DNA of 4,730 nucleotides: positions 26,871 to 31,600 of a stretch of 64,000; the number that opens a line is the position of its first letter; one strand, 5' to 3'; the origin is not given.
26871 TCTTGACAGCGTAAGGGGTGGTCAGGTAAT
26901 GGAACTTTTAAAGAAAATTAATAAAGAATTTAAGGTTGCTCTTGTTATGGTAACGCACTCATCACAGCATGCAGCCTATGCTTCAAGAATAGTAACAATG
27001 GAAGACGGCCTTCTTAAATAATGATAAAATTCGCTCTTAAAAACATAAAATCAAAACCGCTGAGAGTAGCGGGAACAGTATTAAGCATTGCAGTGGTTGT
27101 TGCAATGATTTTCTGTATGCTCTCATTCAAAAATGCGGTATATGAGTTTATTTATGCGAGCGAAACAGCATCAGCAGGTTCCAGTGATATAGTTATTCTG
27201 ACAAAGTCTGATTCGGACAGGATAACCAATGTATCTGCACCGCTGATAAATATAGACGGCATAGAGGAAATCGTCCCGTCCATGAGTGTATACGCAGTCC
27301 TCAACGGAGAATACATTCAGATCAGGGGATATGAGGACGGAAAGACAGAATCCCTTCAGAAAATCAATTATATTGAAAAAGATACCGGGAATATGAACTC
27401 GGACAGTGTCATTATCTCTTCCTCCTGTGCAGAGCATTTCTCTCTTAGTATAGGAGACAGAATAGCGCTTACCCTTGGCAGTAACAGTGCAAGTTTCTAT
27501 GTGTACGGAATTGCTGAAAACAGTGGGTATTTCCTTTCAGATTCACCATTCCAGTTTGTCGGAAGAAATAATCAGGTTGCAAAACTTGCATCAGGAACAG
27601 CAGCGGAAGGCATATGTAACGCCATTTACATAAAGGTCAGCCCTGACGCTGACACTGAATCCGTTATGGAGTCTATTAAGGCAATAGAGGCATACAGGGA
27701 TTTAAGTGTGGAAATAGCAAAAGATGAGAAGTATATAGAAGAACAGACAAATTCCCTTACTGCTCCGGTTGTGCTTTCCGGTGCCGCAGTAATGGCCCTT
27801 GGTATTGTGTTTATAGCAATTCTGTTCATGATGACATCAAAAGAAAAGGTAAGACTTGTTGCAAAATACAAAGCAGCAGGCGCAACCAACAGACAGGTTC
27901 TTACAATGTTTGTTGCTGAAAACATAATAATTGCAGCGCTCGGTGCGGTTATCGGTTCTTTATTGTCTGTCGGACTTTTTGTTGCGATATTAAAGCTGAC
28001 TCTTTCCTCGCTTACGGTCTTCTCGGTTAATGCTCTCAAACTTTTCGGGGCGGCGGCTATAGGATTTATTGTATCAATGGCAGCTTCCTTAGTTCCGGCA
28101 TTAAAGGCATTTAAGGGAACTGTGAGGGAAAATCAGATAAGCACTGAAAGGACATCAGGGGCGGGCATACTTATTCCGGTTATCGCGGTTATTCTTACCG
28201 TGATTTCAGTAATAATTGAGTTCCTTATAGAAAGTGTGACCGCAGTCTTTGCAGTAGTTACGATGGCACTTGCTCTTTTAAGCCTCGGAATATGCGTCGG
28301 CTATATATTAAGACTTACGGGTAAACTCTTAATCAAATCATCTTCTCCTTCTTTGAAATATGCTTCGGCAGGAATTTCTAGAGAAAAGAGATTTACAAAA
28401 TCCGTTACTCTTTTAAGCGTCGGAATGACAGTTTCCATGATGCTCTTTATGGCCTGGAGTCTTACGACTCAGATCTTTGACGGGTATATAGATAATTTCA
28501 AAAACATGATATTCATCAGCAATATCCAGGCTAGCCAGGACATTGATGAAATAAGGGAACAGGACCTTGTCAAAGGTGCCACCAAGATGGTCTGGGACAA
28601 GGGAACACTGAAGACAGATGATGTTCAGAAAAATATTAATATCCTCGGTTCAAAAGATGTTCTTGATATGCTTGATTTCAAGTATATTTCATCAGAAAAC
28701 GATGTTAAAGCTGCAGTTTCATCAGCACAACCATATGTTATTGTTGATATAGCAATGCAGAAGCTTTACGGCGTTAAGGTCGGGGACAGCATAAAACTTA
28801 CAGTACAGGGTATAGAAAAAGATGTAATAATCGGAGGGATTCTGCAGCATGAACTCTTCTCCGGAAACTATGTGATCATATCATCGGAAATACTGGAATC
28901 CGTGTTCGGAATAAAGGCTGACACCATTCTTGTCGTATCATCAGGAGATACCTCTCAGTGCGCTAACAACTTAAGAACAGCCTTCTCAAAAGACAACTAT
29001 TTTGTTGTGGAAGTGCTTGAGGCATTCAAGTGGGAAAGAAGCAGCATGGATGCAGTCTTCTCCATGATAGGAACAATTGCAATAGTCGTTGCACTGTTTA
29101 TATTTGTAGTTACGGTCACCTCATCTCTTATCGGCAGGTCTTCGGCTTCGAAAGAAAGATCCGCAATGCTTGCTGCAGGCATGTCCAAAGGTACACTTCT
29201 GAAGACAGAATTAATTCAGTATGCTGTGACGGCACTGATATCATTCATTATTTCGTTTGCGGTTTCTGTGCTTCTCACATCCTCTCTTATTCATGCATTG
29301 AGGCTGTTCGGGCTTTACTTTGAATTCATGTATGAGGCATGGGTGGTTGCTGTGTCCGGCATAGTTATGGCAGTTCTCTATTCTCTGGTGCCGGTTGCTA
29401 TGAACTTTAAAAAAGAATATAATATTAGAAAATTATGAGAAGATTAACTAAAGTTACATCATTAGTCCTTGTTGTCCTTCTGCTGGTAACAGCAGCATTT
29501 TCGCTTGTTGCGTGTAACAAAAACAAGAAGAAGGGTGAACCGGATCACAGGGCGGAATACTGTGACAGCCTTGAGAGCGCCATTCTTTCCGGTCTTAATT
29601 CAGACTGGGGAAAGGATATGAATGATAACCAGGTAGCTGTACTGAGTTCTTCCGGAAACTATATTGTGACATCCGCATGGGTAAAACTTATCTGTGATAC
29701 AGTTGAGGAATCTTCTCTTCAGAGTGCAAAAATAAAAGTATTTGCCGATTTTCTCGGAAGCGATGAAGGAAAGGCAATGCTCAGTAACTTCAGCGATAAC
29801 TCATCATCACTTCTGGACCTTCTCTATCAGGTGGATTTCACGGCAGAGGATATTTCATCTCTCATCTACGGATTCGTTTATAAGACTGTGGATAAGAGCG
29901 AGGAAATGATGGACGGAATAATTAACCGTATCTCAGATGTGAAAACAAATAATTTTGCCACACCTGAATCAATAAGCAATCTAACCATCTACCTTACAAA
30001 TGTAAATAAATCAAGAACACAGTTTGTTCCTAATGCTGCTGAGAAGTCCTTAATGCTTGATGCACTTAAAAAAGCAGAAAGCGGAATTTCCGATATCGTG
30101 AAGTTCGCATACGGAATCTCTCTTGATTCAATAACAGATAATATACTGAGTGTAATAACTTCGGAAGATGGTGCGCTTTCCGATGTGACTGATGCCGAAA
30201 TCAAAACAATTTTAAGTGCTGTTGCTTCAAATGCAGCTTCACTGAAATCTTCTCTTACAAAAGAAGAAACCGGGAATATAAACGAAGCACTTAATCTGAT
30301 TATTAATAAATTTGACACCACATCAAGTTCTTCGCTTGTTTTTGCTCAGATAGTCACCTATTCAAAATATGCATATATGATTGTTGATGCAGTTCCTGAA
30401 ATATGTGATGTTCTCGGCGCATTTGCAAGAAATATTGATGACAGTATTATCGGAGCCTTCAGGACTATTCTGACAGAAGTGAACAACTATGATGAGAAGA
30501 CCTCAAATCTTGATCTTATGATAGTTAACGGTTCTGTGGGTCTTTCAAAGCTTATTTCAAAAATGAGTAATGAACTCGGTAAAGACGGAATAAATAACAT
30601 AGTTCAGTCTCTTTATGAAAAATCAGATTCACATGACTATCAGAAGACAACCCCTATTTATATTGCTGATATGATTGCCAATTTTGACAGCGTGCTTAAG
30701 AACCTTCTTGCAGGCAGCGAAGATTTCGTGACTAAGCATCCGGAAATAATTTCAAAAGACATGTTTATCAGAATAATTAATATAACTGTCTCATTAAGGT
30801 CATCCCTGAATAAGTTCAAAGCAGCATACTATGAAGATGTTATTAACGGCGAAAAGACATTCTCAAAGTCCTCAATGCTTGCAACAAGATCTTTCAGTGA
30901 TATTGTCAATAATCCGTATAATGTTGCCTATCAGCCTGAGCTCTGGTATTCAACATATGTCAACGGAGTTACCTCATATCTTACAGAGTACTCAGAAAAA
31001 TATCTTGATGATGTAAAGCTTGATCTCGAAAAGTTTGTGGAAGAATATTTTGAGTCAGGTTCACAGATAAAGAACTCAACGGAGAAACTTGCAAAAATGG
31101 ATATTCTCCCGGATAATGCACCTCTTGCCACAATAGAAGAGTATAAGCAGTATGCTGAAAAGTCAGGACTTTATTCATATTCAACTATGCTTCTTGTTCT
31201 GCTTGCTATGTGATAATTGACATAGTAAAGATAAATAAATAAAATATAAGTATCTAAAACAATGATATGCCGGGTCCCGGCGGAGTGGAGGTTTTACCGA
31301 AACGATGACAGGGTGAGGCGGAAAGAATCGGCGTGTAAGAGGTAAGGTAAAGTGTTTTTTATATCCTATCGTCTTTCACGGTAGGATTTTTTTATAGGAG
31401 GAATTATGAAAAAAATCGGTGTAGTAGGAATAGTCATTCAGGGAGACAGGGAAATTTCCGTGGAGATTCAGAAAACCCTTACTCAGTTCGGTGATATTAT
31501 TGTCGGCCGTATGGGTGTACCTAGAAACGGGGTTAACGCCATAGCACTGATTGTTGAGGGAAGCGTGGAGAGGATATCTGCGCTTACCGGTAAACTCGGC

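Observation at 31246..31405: Unclassified terminator/antiterminator leader (candidate riboswitch) upstream of a TM1266-like/ABC operon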

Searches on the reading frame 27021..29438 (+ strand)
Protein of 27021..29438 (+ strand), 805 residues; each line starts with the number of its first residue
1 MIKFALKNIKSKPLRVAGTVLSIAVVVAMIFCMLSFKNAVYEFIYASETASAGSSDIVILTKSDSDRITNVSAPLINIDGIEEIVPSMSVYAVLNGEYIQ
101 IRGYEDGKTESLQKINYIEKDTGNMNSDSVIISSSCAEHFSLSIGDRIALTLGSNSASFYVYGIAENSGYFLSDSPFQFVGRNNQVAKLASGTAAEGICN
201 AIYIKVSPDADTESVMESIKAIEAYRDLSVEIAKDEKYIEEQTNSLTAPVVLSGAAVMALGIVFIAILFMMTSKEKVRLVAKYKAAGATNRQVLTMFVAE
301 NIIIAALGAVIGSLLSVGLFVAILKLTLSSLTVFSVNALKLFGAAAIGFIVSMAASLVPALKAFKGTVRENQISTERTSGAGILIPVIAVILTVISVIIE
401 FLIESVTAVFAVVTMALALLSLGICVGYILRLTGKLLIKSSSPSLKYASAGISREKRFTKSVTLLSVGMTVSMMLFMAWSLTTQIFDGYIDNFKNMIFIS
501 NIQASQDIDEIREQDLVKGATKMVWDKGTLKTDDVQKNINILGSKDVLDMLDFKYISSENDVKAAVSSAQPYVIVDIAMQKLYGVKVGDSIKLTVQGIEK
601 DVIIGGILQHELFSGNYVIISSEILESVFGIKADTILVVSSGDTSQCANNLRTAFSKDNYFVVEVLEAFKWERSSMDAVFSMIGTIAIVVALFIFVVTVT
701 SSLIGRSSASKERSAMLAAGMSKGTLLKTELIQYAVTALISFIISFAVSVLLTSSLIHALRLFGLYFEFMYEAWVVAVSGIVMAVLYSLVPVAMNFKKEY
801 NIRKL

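Call 82: search_protein_families(library=pfam, proteins=[window:27021-29438:+], max_evalue=1)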
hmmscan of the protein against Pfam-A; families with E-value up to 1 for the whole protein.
window:27021-29438:+ (805 aa): 2 families
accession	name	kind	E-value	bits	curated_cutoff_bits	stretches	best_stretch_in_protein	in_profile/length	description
PF12704.14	MacB_PCD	-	3e-16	60.8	27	2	18-221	3-206/207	MacB-like periplasmic core domain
PF02687.27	FtsX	-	6e-14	52.6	25.5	2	254-366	4-118/120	FtsX-like permease C-terminal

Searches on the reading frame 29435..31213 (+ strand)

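Call 7: search_protein_families(library=pfam, proteins=[window:29435-31213:+])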
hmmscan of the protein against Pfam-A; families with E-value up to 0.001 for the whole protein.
window:29435-31213:+ (592 aa): 0 families

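Call 8: search_protein_families(library=ncbifam, proteins=[window:29435-31213:+])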
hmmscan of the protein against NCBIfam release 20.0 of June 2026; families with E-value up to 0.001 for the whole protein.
window:29435-31213:+ (592 aa): 0 families

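Call 82: search_protein_families(library=pfam, proteins=[window:29435-31213:+], max_evalue=1)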
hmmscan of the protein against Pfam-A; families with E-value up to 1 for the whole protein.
window:29435-31213:+ (592 aa): 4 families
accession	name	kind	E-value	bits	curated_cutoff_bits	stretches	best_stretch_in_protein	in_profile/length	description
PF14171.11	SpoIISA_toxin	-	0.0036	17.5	27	1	424-527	51-157/243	Toxin SpoIISA, type II toxin-antitoxin system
PF12010.13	DUF3502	-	0.045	14.6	24.4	1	347-395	14-62/69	Domain of unknown function (DUF3502)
PF24573.1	HEAT_DAAF5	-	0.14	12.2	31.9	1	74-120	93-138/194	Dynein axonemal assembly factor 5, HEAT-repeat domain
PF05103.18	DivIVA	-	0.38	11.1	28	0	515-557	18-60/131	DivIVA protein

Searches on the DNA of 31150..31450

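Call 4: search_rna_families(source=window, start=31150, end=31450, threshold=evalue, max_evalue=10, show_alignments=3)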
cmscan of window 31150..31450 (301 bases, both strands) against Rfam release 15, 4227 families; matches with E-value up to 10: 3.
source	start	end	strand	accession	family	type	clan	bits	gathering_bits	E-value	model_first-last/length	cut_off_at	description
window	31235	31402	+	RF00557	L10_leader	Cis-reg; leader;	-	22.8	44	0.08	1-138/138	no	Ribosomal protein L10 leader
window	31212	31297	+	RF02956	DUF2693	Gene; sRNA;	-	15.5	81.3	0.77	1-165/165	no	DUF2693 RNA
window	31150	31244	+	RF01493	rli37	Gene; sRNA;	-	12.7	90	2.8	152-247/247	5'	Listeria sRNA rli37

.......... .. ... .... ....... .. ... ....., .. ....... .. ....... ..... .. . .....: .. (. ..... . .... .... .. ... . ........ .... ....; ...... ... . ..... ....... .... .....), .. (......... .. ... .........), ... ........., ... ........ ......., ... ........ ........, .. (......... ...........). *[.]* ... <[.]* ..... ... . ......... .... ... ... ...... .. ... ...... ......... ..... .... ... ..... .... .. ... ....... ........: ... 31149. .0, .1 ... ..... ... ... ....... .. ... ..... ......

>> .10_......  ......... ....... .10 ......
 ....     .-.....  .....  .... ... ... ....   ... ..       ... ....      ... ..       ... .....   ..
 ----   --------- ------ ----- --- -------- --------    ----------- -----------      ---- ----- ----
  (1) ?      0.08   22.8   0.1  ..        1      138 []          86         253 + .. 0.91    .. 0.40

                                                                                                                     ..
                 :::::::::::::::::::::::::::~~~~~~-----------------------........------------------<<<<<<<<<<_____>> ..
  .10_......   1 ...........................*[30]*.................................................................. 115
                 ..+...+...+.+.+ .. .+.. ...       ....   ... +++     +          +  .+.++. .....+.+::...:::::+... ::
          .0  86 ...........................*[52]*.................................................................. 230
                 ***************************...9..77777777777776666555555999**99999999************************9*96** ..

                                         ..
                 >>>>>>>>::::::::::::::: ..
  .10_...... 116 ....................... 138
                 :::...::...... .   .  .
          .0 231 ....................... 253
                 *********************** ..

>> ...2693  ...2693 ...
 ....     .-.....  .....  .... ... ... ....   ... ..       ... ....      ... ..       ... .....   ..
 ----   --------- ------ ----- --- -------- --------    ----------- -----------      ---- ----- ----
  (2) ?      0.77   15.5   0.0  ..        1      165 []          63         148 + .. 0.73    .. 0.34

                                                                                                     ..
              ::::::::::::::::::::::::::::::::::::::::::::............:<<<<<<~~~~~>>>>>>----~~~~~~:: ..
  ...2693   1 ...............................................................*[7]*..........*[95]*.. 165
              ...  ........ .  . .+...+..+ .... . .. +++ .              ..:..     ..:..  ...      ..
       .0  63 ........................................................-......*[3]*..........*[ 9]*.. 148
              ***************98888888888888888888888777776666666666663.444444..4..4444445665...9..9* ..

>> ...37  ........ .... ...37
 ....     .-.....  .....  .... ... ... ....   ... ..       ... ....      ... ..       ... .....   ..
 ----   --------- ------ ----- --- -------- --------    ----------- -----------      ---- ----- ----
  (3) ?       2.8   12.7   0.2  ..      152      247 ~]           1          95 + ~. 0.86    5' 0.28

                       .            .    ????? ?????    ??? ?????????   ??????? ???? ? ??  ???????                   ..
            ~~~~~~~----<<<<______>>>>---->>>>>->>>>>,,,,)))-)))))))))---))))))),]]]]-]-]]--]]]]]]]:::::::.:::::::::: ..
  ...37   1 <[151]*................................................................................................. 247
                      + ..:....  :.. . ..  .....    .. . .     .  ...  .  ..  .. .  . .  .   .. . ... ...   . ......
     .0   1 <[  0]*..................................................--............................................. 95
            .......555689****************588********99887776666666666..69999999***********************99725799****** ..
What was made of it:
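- On Any Rfam 15 family (4227 models, including NMT1, TPP, HMP-PP/thiS, ykkC/guanidine, ZTP, glycine, T-box): Leader at E < 10: only a terminator-driven L10_leader match of 22.8 bits against a 44-bit threshold (call 4).
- Checked: At E < 10 the only hit over the leader is a terminator-driven L10_leader match of 22.8 bits against a 44-bit threshold (call 4).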
